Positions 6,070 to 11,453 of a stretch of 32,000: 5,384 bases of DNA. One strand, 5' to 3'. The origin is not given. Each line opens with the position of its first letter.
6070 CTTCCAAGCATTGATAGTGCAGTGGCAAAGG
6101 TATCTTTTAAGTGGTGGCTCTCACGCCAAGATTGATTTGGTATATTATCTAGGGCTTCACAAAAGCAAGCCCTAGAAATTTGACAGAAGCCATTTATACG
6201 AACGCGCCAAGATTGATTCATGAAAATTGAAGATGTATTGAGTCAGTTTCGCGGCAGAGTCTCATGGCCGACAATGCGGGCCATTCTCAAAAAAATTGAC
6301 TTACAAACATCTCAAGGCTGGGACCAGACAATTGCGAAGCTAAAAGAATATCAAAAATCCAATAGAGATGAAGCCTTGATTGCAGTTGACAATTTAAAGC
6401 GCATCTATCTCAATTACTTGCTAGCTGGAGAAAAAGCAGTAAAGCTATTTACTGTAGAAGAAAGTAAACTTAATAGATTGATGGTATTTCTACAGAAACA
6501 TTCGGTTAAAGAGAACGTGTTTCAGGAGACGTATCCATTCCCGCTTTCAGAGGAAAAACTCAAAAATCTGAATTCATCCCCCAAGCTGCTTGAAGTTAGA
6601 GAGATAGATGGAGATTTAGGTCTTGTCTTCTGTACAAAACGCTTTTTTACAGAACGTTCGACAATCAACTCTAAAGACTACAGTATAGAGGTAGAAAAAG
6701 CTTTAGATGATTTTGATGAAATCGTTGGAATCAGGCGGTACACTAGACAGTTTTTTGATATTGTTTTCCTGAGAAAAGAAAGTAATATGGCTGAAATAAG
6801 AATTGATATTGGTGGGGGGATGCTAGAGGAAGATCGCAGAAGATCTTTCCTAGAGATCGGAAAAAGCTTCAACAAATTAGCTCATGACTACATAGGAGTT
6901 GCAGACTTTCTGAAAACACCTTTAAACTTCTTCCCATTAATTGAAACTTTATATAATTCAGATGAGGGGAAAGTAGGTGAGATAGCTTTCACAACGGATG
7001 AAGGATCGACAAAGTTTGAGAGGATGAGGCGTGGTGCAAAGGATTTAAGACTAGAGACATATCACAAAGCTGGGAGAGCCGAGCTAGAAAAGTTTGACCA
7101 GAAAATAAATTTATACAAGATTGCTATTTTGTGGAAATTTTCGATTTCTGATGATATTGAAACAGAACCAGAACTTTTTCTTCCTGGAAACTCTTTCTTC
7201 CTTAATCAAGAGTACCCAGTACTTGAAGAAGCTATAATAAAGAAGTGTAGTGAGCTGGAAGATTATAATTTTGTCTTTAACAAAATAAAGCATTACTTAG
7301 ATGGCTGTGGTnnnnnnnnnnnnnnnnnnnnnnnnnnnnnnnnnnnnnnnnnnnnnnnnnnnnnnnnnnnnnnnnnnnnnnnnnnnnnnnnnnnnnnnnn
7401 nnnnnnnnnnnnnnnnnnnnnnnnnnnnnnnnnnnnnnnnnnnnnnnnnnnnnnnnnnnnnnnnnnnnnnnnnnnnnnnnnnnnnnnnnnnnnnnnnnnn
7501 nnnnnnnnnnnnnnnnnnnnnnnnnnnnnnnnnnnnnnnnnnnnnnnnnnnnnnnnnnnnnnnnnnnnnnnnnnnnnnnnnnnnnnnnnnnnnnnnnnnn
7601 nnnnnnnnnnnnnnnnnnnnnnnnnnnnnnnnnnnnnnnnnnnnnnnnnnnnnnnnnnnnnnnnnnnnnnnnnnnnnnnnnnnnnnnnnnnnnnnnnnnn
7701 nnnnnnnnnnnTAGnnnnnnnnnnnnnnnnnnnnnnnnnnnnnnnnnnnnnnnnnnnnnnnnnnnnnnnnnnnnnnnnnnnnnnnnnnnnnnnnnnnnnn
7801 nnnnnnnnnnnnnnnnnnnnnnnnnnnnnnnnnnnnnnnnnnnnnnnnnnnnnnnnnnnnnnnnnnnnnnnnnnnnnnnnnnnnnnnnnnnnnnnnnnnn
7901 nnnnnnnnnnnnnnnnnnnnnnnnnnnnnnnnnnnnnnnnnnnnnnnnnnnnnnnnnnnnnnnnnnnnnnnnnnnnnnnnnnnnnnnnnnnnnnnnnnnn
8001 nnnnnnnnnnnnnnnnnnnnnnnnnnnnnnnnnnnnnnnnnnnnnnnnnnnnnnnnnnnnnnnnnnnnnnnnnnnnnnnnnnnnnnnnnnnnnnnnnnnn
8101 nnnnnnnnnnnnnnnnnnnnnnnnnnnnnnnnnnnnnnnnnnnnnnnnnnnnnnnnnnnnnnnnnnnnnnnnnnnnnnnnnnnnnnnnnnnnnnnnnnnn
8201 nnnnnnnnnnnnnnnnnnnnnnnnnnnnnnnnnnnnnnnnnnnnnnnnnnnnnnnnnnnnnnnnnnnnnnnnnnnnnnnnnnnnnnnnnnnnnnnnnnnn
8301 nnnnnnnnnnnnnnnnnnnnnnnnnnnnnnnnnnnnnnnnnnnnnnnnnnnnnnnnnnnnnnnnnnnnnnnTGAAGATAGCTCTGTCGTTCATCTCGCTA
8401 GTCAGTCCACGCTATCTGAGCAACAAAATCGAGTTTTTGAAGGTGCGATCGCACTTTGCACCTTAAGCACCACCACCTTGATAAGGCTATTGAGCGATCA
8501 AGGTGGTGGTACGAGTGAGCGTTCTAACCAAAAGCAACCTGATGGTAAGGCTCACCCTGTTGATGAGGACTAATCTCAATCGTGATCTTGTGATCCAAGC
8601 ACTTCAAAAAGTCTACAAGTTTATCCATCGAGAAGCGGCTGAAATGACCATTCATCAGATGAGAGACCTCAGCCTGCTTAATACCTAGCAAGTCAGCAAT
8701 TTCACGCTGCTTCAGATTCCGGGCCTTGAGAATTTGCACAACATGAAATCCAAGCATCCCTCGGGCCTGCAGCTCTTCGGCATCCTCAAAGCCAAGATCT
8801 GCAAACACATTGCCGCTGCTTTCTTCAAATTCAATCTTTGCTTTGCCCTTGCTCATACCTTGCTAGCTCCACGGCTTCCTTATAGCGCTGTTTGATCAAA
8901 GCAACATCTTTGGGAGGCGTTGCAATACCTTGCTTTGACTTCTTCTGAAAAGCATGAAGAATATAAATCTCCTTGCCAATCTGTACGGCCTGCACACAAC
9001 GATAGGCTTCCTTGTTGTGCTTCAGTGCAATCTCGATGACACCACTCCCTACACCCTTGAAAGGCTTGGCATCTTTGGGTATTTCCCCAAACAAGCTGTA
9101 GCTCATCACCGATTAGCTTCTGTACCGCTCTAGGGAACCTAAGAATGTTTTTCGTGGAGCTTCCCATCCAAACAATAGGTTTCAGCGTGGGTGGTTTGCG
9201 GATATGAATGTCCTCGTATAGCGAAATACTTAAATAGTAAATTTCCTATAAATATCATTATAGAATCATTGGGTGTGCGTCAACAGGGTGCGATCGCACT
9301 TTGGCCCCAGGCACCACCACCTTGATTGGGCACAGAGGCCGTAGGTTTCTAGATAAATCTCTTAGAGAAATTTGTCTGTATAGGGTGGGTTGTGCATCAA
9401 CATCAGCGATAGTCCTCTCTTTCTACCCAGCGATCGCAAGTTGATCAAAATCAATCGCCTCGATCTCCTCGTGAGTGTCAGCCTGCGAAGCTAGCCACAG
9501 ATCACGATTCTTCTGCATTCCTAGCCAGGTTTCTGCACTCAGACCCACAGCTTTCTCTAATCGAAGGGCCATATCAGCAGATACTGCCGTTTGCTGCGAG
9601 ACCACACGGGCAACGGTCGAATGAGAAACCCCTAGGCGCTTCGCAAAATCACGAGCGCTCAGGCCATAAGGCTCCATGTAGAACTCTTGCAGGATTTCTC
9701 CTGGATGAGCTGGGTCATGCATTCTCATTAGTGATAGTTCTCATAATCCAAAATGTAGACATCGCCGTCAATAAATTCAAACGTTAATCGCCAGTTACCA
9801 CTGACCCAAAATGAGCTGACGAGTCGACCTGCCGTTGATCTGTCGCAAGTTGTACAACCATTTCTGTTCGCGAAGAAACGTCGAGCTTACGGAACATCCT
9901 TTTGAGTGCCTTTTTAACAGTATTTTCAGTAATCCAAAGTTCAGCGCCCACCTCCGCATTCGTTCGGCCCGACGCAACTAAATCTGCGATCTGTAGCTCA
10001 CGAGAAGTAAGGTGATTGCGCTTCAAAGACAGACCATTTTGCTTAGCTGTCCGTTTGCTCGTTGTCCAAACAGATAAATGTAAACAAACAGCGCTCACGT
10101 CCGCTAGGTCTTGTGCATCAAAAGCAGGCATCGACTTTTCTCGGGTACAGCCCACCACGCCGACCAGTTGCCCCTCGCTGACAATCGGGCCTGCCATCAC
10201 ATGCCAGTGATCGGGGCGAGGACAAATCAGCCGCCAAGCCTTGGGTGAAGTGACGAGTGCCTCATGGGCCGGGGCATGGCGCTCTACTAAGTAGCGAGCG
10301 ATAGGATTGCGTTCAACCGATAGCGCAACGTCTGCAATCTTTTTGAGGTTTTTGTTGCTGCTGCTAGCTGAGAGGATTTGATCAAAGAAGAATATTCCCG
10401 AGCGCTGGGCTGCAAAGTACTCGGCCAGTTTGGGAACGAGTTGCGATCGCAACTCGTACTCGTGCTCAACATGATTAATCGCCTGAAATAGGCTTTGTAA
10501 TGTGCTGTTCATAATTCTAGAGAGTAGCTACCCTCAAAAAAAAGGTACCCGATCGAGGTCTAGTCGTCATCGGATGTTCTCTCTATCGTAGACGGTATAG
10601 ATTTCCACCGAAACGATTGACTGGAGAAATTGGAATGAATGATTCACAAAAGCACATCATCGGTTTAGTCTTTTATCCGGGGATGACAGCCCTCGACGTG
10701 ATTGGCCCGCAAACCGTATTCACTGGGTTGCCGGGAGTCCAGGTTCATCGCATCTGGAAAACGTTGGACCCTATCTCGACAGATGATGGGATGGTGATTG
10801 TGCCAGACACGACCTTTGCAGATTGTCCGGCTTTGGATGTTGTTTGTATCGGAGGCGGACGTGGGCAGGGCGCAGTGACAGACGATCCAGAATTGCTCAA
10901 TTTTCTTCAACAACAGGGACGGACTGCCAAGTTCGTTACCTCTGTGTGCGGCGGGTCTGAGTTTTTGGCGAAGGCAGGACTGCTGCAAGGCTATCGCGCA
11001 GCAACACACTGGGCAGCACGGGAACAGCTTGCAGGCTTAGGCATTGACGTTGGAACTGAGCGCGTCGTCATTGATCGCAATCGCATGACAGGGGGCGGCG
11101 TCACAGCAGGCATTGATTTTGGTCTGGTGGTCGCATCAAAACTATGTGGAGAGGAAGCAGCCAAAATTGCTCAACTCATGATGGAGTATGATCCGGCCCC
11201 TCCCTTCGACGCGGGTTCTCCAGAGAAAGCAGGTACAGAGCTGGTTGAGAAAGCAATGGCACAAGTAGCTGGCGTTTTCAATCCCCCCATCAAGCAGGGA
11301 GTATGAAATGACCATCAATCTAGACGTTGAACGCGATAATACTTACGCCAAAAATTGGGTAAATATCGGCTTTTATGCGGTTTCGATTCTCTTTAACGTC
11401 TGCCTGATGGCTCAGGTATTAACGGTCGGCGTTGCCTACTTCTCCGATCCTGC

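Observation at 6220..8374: Candidate undescribed three-gene defence-type system: two unknown proteins plus a PD-(D/E)xK nuclease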

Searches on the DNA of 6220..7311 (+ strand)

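Call 69: search_dna_similar(query=L027:14001-16108:+, collection=ecoli_genomes, mode=near, max_rows=25, rows=spread)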
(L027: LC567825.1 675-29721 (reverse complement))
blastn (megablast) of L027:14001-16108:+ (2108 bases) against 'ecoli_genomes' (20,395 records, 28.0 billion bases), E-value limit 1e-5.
Records with a match: 23; places in all: 23; records where one place covers at least 80% of the query: 23.
Genomes with a match: 23 of 5426; with a place that covers at least 80% of the query: 23. Places per genome that has any: lowest 1, median 1, highest 1. On chromosomes: 23 places; on plasmids: 0.
Best place of each record, by identity: >=99% 23.
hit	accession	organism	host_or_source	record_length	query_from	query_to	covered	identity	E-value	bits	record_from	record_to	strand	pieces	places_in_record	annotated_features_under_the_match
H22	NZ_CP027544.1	Escherichia coli strain 2013C-3264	Homo sapiens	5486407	1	2108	100%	100.0%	0e+0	3893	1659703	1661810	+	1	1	hypothetical protein (x3)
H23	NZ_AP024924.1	Escherichia coli O145:H28 strain 16003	Homo sapiens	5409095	1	2108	100%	100.0%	0e+0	3893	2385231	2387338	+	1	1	hypothetical protein (x3)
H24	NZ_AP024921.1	Escherichia coli O145:H28 strain 12E115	Homo sapiens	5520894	1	2108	100%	100.0%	0e+0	3893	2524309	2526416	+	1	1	hypothetical protein (x3)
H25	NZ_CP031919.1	Escherichia coli O145:NM strain FWSEC0002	Homo sapiens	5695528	1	2108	100%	100.0%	0e+0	3893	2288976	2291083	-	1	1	hypothetical protein (x3)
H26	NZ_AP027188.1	Escherichia coli strain PV0838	Homo sapiens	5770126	1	2108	100%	100.0%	0e+0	3893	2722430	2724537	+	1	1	hypothetical protein (x3)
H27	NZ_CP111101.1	Escherichia coli strain FRIK1989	Bos taurus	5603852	1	2108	100%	100.0%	0e+0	3893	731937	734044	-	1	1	hypothetical protein (x3)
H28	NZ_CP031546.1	Escherichia coli strain cq9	pig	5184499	1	2108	100%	99.8%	0e+0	3871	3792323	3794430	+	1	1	hypothetical protein (x3)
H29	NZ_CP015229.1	Escherichia coli strain 06-00048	alfalfa sprout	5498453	1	2108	100%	99.8%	0e+0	3871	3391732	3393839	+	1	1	hypothetical protein (x3)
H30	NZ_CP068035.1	Escherichia coli strain U90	swine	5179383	1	2108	100%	99.8%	0e+0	3871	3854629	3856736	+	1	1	hypothetical protein (x3)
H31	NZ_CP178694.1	Escherichia coli strain VTB97432v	Chicken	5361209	1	2108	100%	99.8%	0e+0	3871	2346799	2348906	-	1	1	hypothetical protein (x3)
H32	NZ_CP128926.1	Escherichia coli strain TUM9812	missing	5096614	1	2108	100%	99.8%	0e+0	3866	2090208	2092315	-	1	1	hypothetical protein (x3)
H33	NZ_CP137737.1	Escherichia coli strain HNSQ2209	pig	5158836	1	2108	100%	99.8%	0e+0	3866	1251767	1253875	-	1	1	hypothetical protein (x3)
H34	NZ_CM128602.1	Escherichia coli strain E300082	Homo sapiens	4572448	1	2108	100%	99.7%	0e+0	3860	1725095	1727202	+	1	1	hypothetical protein (x3)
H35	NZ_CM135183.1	Escherichia coli strain Z1324SEC0014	Swine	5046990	1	2108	100%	99.7%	0e+0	3860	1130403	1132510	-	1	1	hypothetical protein (x3)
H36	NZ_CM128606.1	Escherichia coli strain E100341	Homo sapiens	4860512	1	2108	100%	99.7%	0e+0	3855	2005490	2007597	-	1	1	hypothetical protein (x3)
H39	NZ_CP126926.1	Escherichia coli O2:K1:H5 strain APEC E19035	Gallus gallus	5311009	1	2108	100%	99.6%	0e+0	3843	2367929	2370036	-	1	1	hypothetical protein (x3)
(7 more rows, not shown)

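Call 94: get_annotated_region(hit=H39, flank=9000)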
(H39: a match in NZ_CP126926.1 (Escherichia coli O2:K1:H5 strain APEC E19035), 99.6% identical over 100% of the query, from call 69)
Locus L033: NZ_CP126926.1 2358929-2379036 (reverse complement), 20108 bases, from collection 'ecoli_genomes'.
description: Escherichia coli O2:K1:H5 strain APEC E19035 chromosome, complete genome
organism: Escherichia coli O2:K1:H5 strain APEC E19035 (NCBI taxid 3050627)
replicon: chromosome; assembly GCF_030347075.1
host: Gallus gallus; source: liver; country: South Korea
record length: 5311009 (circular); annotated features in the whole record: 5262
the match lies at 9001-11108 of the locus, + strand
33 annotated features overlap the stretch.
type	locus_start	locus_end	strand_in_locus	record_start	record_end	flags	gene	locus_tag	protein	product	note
CDS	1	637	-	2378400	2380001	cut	-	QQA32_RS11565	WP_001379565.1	phage portal protein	-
CDS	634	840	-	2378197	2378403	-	-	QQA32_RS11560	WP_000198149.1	phage head-tail joining protein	-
CDS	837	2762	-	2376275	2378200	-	-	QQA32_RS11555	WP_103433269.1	phage terminase large subunit family protein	-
CDS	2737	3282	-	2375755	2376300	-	-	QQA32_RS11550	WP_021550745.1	terminase small subunit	-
CDS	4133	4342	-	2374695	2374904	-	-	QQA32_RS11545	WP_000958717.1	hypothetical protein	-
CDS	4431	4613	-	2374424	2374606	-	-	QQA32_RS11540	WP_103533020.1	hypothetical protein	-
CDS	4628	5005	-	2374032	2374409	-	-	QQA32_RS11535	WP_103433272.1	M15 family metallopeptidase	-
CDS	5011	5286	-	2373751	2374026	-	-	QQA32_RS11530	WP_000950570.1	phage holin family protein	-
CDS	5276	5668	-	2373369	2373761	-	-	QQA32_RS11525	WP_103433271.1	putative holin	-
CDS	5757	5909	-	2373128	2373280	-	-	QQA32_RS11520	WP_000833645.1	DUF3927 family protein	-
CDS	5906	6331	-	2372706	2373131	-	-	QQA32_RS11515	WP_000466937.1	tellurite resistance TerB family protein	-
tRNA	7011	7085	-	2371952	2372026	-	-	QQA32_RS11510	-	tRNA-Gly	-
CDS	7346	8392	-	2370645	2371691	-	-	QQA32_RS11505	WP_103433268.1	DNA-methyltransferase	-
CDS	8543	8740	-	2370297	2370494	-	-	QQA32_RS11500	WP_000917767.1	hypothetical protein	-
CDS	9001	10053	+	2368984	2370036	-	-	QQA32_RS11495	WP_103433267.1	hypothetical protein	-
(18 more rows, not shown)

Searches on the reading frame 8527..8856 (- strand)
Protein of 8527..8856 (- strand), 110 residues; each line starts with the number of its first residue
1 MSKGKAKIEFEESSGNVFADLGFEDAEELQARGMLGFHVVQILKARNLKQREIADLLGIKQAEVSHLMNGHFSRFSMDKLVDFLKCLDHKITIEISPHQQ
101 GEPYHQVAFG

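Call 58: search_protein_families(library=pfam, proteins=[window:8527-8856:-], max_evalue=0.001)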
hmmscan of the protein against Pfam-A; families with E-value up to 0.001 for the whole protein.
window:8527-8856:- (110 aa): 3 families
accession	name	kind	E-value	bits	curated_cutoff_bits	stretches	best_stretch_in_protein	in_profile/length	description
PF13744.12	HTH_37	-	7.7e-25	87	27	1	17-96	1-80/80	Helix-turn-helix domain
PF01381.28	HTH_3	-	2.3e-06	28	23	1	41-87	3-48/55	Helix-turn-helix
PF13443.12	HTH_26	-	0.00065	20.3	22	1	41-88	4-51/63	Cro/C1-type HTH DNA-binding domain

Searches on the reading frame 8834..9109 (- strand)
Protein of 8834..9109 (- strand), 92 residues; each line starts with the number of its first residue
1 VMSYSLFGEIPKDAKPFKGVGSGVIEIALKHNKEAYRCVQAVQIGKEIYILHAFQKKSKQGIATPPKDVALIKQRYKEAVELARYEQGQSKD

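Call 58: search_protein_families(library=pfam, proteins=[window:8834-9109:-], max_evalue=0.001)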
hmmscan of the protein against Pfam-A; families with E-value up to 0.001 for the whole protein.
window:8834-9109:- (92 aa): 1 family
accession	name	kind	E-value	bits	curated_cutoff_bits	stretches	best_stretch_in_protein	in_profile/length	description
PF05973.20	Gp49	-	9.9e-15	54.8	23.9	1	11-77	26-90/90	Phage derived protein Gp49-like (DUF891)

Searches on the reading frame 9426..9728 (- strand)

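Call 58: search_protein_families(library=pfam, proteins=[window:9426-9728:-], max_evalue=0.001)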
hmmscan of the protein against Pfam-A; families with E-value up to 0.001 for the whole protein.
window:9426-9728:- (101 aa): 8 families
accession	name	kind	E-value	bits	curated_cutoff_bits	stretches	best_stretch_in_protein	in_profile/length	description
PF01381.28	HTH_3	-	2.4e-09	37.5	23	1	18-66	5-53/55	Helix-turn-helix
PF13560.12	HTH_31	-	1.9e-07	31.7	27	1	22-66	14-59/64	Helix-turn-helix domain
PF18024.7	HTH_50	-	5.8e-06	26.3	27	1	21-43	23-44/50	Helix-turn-helix domain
PF00356.27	LacI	-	6.5e-06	26.3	27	1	26-61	3-38/46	Bacterial regulatory proteins, lacI family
PF13936.12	HTH_38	-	2.8e-05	24.2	27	1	22-44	20-42/44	Helix-turn-helix domain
PF07022.19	Phage_CI_repr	-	0.00042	21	22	1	18-64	7-53/65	Bacteriophage CI repressor helix-turn-helix domain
PF08279.18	HTH_11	-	0.00065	20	25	0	12-43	5-36/55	HTH domain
PF12802.13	MarR_2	-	0.0008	20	27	0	12-43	10-41/61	MarR family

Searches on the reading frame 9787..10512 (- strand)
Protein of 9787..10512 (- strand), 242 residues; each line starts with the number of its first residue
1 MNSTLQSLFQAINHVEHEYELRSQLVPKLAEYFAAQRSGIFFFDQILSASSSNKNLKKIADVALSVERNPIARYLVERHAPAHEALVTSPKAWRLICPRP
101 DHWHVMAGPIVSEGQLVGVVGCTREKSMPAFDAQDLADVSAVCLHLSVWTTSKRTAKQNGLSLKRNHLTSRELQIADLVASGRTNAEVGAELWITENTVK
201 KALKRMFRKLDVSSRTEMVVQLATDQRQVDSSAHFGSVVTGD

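Call 58: search_protein_families(library=pfam, proteins=[window:9787-10512:-], max_evalue=0.001)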
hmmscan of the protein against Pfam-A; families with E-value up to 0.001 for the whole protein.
window:9787-10512:- (242 aa): 2 families
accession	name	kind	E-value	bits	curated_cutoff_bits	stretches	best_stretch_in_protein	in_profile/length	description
PF00196.25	GerE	-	1.2e-13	50.9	23.5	1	167-220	2-55/57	Bacterial regulatory proteins, luxR family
PF01590.32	GAF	-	7.9e-05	23.6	22.4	1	28-147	12-130/133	GAF domain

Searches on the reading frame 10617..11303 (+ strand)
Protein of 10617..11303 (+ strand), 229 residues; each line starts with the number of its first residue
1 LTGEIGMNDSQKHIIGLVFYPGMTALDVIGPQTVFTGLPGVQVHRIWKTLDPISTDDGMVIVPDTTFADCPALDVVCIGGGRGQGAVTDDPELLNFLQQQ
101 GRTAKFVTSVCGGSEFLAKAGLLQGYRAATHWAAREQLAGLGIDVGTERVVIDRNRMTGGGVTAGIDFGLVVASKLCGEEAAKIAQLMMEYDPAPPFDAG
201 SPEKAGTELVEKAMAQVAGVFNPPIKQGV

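Call 58: search_protein_families(library=pfam, proteins=[window:10617-11303:+], max_evalue=0.001)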
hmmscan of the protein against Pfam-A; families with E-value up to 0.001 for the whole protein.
window:10617-11303:+ (229 aa): 1 family
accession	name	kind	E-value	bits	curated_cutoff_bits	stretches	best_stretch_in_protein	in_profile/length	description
PF01965.30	DJ-1_PfpI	-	3e-23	82.9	26.6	1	18-173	7-163/165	DJ-1/PfpI family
